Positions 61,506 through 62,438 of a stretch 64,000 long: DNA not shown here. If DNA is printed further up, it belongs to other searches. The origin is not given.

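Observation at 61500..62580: Very low-GC, translationally coupled pair of membrane proteins with no recognisable family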

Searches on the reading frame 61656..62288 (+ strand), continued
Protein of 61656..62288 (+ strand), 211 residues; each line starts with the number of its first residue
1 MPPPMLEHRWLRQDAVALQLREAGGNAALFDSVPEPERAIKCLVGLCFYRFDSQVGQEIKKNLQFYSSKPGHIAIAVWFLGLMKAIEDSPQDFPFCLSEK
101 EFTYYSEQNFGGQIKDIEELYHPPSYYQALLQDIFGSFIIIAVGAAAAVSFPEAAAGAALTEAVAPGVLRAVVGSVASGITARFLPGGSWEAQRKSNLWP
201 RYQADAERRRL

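Call 59: search_solved_structures(query=A4, max_evalue=10, show_alignments=2)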
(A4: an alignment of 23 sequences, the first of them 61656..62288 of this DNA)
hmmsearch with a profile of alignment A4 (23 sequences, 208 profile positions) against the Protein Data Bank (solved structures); distinct sequences matched with E-value up to 10: 4.
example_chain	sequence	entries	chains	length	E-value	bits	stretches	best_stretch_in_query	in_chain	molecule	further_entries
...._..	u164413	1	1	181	0.65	12.9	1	40-94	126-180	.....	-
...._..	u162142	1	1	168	1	12.2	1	40-92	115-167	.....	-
7cfg_A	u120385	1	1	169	1.1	12.1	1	125-200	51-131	Hemolysin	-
7cff_A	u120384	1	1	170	1.3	11.9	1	125-200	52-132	Hemolysin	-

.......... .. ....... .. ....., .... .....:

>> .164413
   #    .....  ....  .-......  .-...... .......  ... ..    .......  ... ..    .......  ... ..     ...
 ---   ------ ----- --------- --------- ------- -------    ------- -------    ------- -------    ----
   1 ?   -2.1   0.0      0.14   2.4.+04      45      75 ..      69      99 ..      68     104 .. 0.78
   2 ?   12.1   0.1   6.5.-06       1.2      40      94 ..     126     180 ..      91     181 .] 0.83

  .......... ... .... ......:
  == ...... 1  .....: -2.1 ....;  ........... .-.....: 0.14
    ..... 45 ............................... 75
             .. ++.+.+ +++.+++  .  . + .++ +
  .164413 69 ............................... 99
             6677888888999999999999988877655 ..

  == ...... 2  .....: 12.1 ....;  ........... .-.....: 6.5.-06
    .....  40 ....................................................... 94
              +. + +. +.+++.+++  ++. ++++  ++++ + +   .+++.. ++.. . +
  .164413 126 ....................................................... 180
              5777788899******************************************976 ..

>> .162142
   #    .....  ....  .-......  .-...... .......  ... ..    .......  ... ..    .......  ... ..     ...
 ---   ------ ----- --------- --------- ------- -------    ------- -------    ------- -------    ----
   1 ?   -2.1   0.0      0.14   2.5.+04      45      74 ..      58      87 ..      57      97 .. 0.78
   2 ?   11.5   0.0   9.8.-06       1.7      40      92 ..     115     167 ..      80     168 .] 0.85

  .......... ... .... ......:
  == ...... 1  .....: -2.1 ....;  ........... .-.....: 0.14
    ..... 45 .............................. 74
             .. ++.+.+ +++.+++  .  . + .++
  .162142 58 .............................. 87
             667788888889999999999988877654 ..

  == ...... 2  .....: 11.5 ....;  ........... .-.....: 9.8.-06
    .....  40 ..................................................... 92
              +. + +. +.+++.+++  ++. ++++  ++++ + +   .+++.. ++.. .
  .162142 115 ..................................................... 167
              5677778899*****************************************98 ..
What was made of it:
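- On Pore-forming colicin domain: A PDB profile search gave nothing below E 0.6 (call 59).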

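Call 60: search_protein_families(library=pfam, alignment_id=A4, max_evalue=1)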
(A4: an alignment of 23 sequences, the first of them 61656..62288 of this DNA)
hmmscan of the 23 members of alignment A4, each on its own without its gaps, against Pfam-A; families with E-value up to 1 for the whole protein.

A. member 1, window:61656-62288:+ (211 aa): 0 families

B. families by the number of members that match (of 23 scanned): 6 families
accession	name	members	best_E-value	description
PF05987.18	DUF898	1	0.059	Bacterial protein of unknown function (DUF898)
PF12666.12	PrgI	1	0.094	PrgI family protein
PF17901.7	EF-hand_12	1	0.15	EF-hand fold domain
PF16911.10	PapA_C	1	0.16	Phthiocerol/phthiodiolone dimycocerosyl transferase C-terminus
PF21356.2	Vps27_GAT-like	1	0.23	Vacuolar protein sorting-associated protein 27, GAT-like domain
PF19942.4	DUF6404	1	0.26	Family of unknown function (DUF6404)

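Call 66: predict_structure(alignment_id=A4)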
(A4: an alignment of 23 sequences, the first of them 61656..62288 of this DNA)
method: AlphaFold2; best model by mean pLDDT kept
length: 211 residues; sequences in the alignment: 23
mean_pLDDT: 80.1   pTM: 0.69
mean pLDDT of the five models: 80.1, 79.0, 72.8, 72.4, 71.7
residues with pLDDT >= 90: 112; 70-90: 41; 50-70: 24; < 50: 34
segments of 3 or more residues with pLDDT < 50: 1-3, 157-185
pLDDT, mean of each block of 10 residues (from residue 1): 60 94 90 93 96 97 94 93 97 97 95 88 78 69 63 52 41 41 57 91 95 89
secondary structure, 60 per line:
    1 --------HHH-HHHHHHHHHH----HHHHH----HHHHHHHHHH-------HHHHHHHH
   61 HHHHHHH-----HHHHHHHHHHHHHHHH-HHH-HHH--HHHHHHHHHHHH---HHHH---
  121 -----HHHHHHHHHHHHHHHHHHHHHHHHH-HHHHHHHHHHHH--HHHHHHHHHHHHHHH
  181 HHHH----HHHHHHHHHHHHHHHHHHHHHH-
elements in order: H13-22 H27-31 H36-45 H53-67 H73-88 H99-110 H114-117 H126-150 H152-163 H166-184 H189-210
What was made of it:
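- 61656..62291 (+): ORF1, 211 aa: putative membrane-inserting toxin. Residues 1-125 form a helical domain with the motifs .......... and YHPPSYY. Residues 126-187 are the Gly/Ala-rich hydrophobic region with a near-invariant Pro152. Residues 188-211 form a basic C-terminal helix (W199, Y202, R208, R209 conserved). Call 66: AF2 pLDDT 80, above 90 for residues 10-125 and 190-211.
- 62031..62216 (+): Region of ORF1 encoding the Gly/Ala-rich hydrophobic segment (residues 126-187), the presumed membrane-inserting helices. Low pLDDT in the AF2 model (call 66).
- The AF2 model is poor exactly in the hydrophobic region (pLDDT 41-69, call 66). ORF1 has a well-folded conserved 125-residue domain and a conserved C-helix that could be a cytoplasmic functional domain (call 66). 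The AF2 model of ORF1 is confident (call 66).
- Tried and rejected: With 23 sequences it reached pLDDT 80 (call 66).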

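Call 69: fold_search(model_id=the predicted structure, library=pdb)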
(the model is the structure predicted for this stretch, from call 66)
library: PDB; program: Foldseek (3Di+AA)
matches with E <= 10: 32; with E <= 0.001: 0
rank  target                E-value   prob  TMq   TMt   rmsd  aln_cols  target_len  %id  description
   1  8k84_A                3.4e+00  0.08  0.19  0.23  21.2       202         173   15  De novo design protein -N3 (released 2024-07-31)
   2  1z1w                  4.6e+00  0.04  0.18  0.09  18.9       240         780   12  Crystal structures of the tricorn interacting facor F3 from Thermoplasma acidophilum, a zinc aminopeptidase in three dif (released 2005-05-31)
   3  9cpb_6S               4.6e+00  0.03  0.15  0.13  28.2       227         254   17  Atomic model of bovine Fallopian tube cilia doublet microtubule (48-nm periodicity) (released 2024-10-30)
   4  9iwa_F                4.8e+00  0.07  0.15  0.06  11.1        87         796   23  Structure of apo AsfvPrimPol with dodecamer (released 2025-12-24)
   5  4etr_B                5.1e+00  0.03  0.11  0.17  15.0       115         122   14  X-ray structure of PA2169 from Pseudomonas aeruginosa (released 2013-01-09)
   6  7a0g_HHH              5.1e+00  0.03  0.15  0.11  25.6       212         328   12  Structure of the SmhB pore of the tripartite alpha-pore forming toxin, Smh, from Serratia marcescens. (released 2021-03-31)
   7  5liq_A                5.4e+00  0.04  0.19  0.08  15.2       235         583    8  The structure of C160S,C508S,C578S mutant of Nt.BspD6I nicking endonuclease at 0.185 nm resolution . (released 2017-08-02)
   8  9a0j_C                5.6e+00  0.04  0.20  0.15  19.7       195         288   16  Deep learning enables the atomic structure determination of the Fanconi Anemia core complex from cryoEM (released 2020-09-15)
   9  9n22_K                5.9e+00  0.03  0.14  0.14  62.9       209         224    9  Y20S (Sec18-Sec17-Sec9-Sso1-Snc1) EDTA - Class 2 (released 2025-10-01)
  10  3akb                  6.2e+00  0.04  0.14  0.16  11.8       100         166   15  Structural basis for prokaryotic calcium-mediated regulation by a Streptomyces coelicolor calcium-binding protein (released 2011-01-26)
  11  6h2f_E                6.2e+00  0.02  0.16  0.13  24.3       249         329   15  Structure of the pre-pore AhlB of the tripartite alpha-pore forming toxin, AHL, from Aeromonas hydrophila. (released 2019-07-10)
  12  6oiu_A                6.6e+00  0.08  0.18  0.05   9.3        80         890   21  X-ray crystal structure of the ectodomain of the Toxoplasma gondii ME49 Aminopeptidase N (TGME49_224350) (released 2020-09-30)
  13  6bpq_A                6.6e+00  0.03  0.15  0.07  16.2       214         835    9  Structure of the cold- and menthol-sensing ion channel TRPM8 (released 2017-12-13)
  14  6xv8_B                6.6e+00  0.02  0.15  0.09  19.7       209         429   16  Crystal structure of Megabody Mb-Nb207-c7HopQ_G10 (released 2021-01-13)
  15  9qpq_N                6.9e+00  0.11  0.20  0.28   7.1        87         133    8  The structure of the COPI leaf bound to GOLPH3 (released 2025-10-22)
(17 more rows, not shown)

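Call 70: search_dna_similar(query=window:61656-62288:+, collection=plasmids, mode=protein, max_evalue=0.001)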
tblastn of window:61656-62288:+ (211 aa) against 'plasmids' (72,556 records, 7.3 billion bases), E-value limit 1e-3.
No match.

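Call 71: search_dna_similar(query=window:61656-62288:+, collection=phages, mode=protein, max_evalue=0.001)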
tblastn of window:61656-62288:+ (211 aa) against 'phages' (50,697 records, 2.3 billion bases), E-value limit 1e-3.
No match.

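Call 83: fold_search(model_id=the predicted structure, library=viral)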
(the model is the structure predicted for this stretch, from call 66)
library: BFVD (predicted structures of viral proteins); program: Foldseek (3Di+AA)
matches with E <= 10: 63; with E <= 0.001: 0
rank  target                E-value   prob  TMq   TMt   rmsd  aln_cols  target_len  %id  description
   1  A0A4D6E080            1.3e+00  0.20  0.16  0.30   7.4        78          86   15  (no name in the UniProt tables at hand)
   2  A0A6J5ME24            1.5e+00  0.21  0.20  0.30   8.2       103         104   19  Chromosomal replication initiator, DnaA C-terminal [uncultured Caudovirales phage]
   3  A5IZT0                1.9e+00  0.08  0.16  0.24  13.1       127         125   12  Uncharacterized protein [Spodoptera litura granulovirus]
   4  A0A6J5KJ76            2.1e+00  0.20  0.19  0.34   7.7        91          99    4  Chromosomal replication initiator, DnaA C-terminal [uncultured Caudovirales phage]
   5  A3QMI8                2.1e+00  0.03  0.13  0.09  23.1       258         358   11  Membrane protein ORF16 [Cyprinid herpesvirus 3]
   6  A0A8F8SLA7            2.3e+00  0.04  0.13  0.13  19.4       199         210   10  (no name in the UniProt tables at hand)
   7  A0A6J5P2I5            2.6e+00  0.14  0.18  0.25   7.7        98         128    9  Chromosomal replication initiator, DnaA C-terminal [uncultured Caudovirales phage]
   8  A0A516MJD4            2.6e+00  0.05  0.14  0.18  15.8       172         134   13  (no name in the UniProt tables at hand)
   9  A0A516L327            2.7e+00  0.10  0.21  0.29  11.6       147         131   11  (no name in the UniProt tables at hand)
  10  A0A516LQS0            3.1e+00  0.08  0.18  0.25   9.8       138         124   13  (no name in the UniProt tables at hand)
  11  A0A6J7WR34            3.1e+00  0.06  0.16  0.21   9.0       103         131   14  Chromosomal replication initiator, DnaA C-terminal [uncultured Caudovirales phage]
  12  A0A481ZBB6            3.5e+00  0.06  0.15  0.09  14.5       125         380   15  Uncharacterized protein [Pithovirus LCPAC304]
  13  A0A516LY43            3.8e+00  0.08  0.23  0.28   9.0       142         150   12  (no name in the UniProt tables at hand)
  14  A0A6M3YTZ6            3.8e+00  0.06  0.18  0.13  13.9       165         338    8  Uncharacterized protein [Picornavirales sp.]
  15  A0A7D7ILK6            3.8e+00  0.04  0.12  0.16  20.2       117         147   10  (no name in the UniProt tables at hand)
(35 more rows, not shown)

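Call 86: find_encoding_contigs(protein=P0023, flank=8000, max_places=4)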
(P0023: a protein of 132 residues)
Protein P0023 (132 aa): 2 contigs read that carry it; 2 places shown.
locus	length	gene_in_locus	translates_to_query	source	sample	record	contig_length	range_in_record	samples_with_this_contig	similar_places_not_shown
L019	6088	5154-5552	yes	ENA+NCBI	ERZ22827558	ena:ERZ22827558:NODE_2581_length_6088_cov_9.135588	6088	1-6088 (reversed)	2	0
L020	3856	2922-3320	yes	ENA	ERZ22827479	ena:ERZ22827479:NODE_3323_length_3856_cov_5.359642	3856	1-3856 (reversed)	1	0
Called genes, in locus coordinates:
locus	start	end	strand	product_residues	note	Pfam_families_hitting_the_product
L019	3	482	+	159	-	?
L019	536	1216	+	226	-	PF03992:ABM (faint)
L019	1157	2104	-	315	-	PF10017:Methyltransf_33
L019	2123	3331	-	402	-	PF03781:FGE-sulfatase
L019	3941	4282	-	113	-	-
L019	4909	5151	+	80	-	-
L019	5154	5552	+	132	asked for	-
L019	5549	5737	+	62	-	-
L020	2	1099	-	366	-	?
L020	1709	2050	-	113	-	-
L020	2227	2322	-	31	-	-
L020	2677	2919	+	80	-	-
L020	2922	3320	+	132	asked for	-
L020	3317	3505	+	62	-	-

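Call 87: find_encoding_contigs(protein=P0006, flank=8000, max_places=4)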
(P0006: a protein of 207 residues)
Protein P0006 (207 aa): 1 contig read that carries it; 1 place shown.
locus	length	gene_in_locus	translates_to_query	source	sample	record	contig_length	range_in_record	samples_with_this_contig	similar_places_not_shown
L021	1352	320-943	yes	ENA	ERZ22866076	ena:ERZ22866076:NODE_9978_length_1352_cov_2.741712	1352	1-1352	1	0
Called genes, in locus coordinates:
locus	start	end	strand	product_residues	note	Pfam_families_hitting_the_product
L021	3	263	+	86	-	?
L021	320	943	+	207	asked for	-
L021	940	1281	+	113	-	-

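Call 98: search_dna_similar(query=P0007, collection=plasmids, mode=protein, max_evalue=0.001, max_rows=15)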
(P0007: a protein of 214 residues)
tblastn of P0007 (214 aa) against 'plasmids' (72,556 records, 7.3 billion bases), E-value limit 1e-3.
No match.

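Call 99: list_cluster_members(proteins=[P0004, P0005, P0008, P0010, P0011, P0012, P0014, P0016, P0018, P0030])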
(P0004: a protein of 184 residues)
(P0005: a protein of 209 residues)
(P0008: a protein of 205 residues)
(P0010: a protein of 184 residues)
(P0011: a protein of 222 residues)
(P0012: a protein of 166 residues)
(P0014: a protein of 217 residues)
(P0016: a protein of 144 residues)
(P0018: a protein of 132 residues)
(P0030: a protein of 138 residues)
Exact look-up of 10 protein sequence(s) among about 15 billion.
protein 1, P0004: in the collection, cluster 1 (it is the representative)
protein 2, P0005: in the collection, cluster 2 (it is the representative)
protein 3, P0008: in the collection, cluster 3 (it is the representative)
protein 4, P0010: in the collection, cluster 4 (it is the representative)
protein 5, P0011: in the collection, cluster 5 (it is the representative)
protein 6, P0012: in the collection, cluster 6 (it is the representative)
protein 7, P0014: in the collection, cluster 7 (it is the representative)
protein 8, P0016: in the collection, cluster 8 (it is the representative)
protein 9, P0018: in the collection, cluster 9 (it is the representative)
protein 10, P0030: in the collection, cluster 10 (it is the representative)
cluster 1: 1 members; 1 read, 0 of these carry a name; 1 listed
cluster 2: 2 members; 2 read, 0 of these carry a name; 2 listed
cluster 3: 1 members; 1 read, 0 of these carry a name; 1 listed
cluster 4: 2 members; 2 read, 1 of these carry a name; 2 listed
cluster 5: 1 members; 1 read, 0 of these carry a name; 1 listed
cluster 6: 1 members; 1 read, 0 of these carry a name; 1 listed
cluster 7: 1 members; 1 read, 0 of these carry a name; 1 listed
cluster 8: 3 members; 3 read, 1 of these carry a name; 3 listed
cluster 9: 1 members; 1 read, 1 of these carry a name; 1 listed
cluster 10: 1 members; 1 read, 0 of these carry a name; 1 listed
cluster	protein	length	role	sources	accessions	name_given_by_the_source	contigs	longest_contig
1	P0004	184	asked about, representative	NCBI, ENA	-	-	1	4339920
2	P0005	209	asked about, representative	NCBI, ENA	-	-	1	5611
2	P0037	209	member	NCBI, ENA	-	-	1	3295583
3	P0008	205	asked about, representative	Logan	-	-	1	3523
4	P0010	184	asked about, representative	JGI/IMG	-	hypothetical protein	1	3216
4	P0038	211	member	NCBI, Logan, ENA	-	-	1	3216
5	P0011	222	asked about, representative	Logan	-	-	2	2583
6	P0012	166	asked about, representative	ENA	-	-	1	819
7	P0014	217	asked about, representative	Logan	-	-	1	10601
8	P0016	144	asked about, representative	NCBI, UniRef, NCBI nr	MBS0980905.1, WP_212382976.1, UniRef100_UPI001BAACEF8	hypothetical protein [Acetobacter thailandicus] | hypothetical protein n=1 Tax=Acetobacter thailandicus TaxID=1502842 RepID=UPI001BAACEF8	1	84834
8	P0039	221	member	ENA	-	-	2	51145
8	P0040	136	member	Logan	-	-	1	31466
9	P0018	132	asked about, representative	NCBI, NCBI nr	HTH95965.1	MAG TPA: hypothetical protein VL574_01035 [Stellaceae bacterium] | hypothetical protein [Stellaceae bacterium]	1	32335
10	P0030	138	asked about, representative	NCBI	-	-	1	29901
